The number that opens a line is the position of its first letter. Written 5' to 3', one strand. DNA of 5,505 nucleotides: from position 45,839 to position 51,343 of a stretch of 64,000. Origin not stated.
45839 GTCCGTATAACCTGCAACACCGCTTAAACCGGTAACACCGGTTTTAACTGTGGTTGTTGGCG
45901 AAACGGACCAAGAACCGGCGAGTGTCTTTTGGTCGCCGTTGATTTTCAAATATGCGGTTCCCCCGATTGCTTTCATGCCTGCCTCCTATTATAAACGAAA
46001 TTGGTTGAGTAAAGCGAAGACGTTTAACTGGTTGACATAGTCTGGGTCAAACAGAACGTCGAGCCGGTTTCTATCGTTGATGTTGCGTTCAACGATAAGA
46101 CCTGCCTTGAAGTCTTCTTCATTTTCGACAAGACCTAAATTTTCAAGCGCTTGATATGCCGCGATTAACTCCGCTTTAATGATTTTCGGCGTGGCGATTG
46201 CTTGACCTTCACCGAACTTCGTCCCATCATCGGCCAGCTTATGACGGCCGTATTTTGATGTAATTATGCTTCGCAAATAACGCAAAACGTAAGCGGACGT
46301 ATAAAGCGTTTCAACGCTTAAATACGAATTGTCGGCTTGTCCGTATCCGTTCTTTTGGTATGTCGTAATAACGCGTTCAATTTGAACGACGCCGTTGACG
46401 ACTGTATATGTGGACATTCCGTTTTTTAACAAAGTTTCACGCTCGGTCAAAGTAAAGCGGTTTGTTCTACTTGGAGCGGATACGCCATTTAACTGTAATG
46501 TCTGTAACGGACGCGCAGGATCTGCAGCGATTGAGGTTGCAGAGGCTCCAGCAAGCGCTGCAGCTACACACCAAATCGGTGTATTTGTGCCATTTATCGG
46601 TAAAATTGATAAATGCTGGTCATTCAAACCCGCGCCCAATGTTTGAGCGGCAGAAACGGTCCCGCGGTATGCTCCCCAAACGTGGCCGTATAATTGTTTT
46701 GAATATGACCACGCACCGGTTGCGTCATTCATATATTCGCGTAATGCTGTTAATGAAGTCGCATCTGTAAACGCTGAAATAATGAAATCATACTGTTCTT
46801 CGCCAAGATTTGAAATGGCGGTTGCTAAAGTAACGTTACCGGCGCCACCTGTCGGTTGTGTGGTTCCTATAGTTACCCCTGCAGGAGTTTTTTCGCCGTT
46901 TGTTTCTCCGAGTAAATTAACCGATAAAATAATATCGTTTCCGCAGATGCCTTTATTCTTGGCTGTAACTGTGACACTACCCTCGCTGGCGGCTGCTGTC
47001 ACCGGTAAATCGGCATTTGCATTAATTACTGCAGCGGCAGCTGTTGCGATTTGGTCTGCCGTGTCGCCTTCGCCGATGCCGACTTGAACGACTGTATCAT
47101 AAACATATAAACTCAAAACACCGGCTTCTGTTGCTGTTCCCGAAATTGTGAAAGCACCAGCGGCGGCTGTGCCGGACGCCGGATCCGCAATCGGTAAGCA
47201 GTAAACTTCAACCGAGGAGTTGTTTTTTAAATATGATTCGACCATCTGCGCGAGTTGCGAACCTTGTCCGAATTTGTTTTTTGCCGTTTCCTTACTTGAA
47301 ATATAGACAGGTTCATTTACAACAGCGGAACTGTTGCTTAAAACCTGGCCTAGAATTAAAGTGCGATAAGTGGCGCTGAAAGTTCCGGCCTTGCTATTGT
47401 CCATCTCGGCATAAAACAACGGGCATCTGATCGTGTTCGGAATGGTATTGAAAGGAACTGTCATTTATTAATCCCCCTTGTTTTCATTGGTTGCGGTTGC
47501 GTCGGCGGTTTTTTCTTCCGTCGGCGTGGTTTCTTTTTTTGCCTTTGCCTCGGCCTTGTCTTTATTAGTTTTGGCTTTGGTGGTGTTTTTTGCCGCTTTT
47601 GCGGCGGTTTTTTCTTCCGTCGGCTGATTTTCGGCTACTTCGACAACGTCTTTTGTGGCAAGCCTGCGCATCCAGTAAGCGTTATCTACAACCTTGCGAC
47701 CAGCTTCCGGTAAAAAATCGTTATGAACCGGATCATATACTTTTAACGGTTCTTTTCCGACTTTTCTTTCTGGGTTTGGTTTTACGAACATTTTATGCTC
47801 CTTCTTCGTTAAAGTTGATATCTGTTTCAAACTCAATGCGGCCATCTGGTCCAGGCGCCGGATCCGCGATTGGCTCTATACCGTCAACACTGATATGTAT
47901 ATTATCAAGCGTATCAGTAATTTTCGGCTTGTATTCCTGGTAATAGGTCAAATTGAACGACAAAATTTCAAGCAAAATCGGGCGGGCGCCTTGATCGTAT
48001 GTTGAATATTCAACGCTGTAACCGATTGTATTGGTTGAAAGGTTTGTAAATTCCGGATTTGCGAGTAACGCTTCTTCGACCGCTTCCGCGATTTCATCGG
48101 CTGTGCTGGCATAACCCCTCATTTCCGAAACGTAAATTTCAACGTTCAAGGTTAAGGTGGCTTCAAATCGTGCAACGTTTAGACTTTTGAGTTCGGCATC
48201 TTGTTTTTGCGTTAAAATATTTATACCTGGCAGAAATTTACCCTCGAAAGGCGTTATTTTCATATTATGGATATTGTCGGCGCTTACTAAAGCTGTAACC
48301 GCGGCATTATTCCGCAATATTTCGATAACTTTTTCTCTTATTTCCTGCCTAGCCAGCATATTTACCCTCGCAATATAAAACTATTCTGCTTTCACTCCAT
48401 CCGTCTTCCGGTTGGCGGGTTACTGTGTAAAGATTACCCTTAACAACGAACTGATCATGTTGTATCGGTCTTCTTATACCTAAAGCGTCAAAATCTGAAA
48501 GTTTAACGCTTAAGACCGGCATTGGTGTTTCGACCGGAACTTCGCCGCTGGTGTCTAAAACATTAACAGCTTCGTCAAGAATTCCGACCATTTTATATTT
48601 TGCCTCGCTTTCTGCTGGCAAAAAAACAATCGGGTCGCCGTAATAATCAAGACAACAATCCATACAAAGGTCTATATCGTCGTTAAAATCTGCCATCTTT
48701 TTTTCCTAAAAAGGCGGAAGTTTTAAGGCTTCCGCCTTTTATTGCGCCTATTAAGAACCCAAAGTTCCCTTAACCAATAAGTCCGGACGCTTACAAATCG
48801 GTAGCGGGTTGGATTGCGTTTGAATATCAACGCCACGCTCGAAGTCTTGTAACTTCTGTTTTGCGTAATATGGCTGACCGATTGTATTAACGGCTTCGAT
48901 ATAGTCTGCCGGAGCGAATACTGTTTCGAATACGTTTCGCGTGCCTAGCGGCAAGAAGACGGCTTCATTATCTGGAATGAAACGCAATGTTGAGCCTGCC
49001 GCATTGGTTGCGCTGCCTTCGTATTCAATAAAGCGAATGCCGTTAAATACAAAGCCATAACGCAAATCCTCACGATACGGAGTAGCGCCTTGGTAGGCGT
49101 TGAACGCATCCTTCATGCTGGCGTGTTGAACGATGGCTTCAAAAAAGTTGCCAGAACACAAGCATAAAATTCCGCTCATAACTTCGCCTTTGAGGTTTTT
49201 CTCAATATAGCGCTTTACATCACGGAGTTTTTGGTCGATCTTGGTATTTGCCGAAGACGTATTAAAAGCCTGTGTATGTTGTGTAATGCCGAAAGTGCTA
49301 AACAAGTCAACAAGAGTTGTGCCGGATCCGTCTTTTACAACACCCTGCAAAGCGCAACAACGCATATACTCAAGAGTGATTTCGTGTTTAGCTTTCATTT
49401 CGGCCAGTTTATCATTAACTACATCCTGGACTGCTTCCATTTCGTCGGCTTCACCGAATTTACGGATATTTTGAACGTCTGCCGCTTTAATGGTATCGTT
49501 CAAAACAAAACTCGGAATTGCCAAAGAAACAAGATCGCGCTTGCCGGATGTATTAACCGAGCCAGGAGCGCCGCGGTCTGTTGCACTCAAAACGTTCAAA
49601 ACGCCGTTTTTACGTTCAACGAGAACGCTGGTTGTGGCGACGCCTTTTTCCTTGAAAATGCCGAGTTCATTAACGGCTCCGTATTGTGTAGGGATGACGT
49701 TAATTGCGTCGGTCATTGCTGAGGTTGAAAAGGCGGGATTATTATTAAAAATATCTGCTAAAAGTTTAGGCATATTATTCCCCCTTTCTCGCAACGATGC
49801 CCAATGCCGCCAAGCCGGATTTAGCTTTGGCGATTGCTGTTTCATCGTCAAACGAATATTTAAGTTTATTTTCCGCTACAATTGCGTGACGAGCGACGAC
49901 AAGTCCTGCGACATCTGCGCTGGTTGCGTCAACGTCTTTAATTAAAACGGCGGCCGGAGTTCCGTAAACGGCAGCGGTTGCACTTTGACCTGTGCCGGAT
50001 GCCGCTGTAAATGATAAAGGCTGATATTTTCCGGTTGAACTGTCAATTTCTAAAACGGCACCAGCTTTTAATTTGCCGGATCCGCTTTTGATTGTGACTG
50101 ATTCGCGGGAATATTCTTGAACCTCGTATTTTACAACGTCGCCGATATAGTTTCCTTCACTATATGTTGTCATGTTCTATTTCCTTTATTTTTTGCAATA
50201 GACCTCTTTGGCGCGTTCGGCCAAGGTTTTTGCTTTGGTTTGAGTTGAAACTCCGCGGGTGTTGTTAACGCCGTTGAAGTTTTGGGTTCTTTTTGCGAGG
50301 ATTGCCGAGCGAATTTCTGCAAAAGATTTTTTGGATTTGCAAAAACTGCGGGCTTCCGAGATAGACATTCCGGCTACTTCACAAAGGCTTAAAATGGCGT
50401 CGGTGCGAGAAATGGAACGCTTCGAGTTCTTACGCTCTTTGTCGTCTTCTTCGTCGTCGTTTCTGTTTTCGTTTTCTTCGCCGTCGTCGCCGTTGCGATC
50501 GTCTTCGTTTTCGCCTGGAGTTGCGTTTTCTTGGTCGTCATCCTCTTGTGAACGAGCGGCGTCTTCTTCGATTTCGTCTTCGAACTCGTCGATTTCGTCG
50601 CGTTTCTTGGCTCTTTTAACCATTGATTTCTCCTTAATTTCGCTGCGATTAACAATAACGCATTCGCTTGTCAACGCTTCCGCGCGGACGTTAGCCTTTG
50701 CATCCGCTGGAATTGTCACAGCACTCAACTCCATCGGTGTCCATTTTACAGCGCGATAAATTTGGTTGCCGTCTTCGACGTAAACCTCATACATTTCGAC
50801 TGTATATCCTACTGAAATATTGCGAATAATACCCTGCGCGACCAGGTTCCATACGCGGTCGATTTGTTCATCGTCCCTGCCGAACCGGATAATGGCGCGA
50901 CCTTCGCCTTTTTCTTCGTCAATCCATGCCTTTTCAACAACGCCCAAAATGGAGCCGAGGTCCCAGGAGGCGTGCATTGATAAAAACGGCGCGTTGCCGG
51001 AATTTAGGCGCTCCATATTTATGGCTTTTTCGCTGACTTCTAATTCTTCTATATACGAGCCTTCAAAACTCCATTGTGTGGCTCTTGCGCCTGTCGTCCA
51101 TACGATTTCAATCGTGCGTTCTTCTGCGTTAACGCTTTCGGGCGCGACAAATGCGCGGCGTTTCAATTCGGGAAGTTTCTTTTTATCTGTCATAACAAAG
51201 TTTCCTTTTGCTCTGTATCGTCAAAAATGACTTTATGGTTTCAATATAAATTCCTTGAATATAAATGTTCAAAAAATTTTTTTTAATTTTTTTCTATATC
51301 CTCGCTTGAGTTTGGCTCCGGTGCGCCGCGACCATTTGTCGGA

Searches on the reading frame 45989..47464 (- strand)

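Call 6: search_protein_families(library=phrogs, proteins=[window:45989-47464:-])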
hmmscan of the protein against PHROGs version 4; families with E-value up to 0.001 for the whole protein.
window:45989-47464:- (491 aa): 4 families
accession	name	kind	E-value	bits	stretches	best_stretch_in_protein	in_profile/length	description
phrog_165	-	tail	1.5e-195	651.4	1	1-491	1-493/493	tail sheath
phrog_11048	-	tail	1.9e-63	213.8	1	336-491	2-157/157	tail sheath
phrog_5292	-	tail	3.9e-29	102.4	1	3-127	2-127/129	tail sheath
phrog_9609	-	unknown function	3e-16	60.5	1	446-491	1-46/53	-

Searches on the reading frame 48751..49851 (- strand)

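Call 6: search_protein_families(library=phrogs, proteins=[window:48751-49851:-])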
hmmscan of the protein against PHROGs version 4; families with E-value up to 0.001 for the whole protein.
window:48751-49851:- (366 aa): 1 family
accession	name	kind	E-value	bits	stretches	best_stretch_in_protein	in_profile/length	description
phrog_29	-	head and packaging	7.7e-73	247.1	1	35-364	23-358/439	major head protein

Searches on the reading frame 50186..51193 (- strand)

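Call 6: search_protein_families(library=phrogs, proteins=[window:50186-51193:-])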
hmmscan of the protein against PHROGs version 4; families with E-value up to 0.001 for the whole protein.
window:50186-51193:- (335 aa): 4 families
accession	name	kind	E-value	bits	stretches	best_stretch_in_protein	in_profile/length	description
phrog_4523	-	head and packaging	3.7e-66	225.2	1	3-323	7-293/644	major head and protease protein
phrog_617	-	head and packaging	1.4e-34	121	1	10-329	9-292/626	major head protein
phrog_80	-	head and packaging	1.7e-13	51.7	1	1-263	208-433/607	head maturation protease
phrog_3244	-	head and packaging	1.6e-06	29.1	1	9-292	29-286/326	head maturation protease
